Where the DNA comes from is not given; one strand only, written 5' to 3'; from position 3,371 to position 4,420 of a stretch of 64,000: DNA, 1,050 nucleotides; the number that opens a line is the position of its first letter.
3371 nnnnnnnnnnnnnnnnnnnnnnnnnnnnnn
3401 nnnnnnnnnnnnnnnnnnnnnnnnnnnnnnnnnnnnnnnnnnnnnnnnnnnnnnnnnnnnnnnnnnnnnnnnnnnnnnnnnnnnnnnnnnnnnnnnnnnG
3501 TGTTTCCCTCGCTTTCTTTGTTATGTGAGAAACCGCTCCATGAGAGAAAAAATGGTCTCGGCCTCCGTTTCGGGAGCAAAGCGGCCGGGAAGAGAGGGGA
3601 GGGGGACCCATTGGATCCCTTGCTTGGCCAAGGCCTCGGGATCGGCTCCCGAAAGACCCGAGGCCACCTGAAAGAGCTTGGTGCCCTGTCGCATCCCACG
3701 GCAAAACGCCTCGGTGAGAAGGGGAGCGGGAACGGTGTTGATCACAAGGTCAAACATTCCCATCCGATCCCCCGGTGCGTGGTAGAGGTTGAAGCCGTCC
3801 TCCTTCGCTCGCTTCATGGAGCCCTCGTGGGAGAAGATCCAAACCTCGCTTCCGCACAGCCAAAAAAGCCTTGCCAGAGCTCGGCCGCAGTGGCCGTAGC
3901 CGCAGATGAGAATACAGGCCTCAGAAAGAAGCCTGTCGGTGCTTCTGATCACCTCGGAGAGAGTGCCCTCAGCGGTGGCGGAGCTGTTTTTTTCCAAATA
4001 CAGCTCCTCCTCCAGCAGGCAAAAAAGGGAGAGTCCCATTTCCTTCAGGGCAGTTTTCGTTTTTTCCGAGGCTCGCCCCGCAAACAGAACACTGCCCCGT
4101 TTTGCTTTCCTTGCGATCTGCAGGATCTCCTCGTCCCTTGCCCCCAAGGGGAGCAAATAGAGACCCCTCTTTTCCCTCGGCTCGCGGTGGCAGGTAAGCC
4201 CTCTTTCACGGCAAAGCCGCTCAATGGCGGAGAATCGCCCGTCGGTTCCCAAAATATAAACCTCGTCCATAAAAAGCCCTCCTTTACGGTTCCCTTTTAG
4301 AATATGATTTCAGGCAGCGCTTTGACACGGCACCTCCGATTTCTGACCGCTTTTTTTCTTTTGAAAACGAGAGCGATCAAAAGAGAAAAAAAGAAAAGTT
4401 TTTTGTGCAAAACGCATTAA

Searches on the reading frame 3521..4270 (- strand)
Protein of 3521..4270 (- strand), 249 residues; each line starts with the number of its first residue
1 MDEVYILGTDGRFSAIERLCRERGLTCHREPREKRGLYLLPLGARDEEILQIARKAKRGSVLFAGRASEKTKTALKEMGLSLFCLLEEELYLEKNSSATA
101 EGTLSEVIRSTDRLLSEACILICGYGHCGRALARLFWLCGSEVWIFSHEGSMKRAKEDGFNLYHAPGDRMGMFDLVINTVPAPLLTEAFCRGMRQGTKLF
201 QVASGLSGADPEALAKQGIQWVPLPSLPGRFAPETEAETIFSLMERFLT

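Call 8: search_protein_families(library=pfam, proteins=[window:3521-4270:-], max_evalue=0.001)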
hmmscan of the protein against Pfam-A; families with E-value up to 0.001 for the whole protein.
window:3521-4270:- (249 aa): 0 families

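Call 19: search_protein_families(library=ncbifam, proteins=[window:3521-4270:-], max_evalue=0.01)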
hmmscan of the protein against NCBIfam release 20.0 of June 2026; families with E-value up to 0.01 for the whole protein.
window:3521-4270:- (249 aa): 6 families
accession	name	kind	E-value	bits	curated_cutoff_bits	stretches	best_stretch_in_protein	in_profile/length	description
NF006162.0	PRK08306.1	equivalog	1.1e-29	103.7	261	1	52-248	89-288/297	dipicolinate synthase subunit DpsA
TIGR02853.1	spore_dpaA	equivalog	4.7e-22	78.6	319.65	1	53-241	87-278/287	dipicolinic acid synthetase subunit A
TIGR00936.1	ahcY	equivalog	4.1e-06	25.9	497.6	1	95-146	183-234/416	adenosylhomocysteinase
NF004005.0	PRK05476.2-3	equivalog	4.2e-05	22.5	275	1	92-162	183-254/418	adenosylhomocysteinase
NF005027.0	PRK06436.1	equivalog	0.0024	17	261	1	107-182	112-183/303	2-hydroxyacid dehydrogenase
NF001316.0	PRK00258.2-5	equivalog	0.008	15.5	247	0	118-189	114-186/263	shikimate dehydrogenase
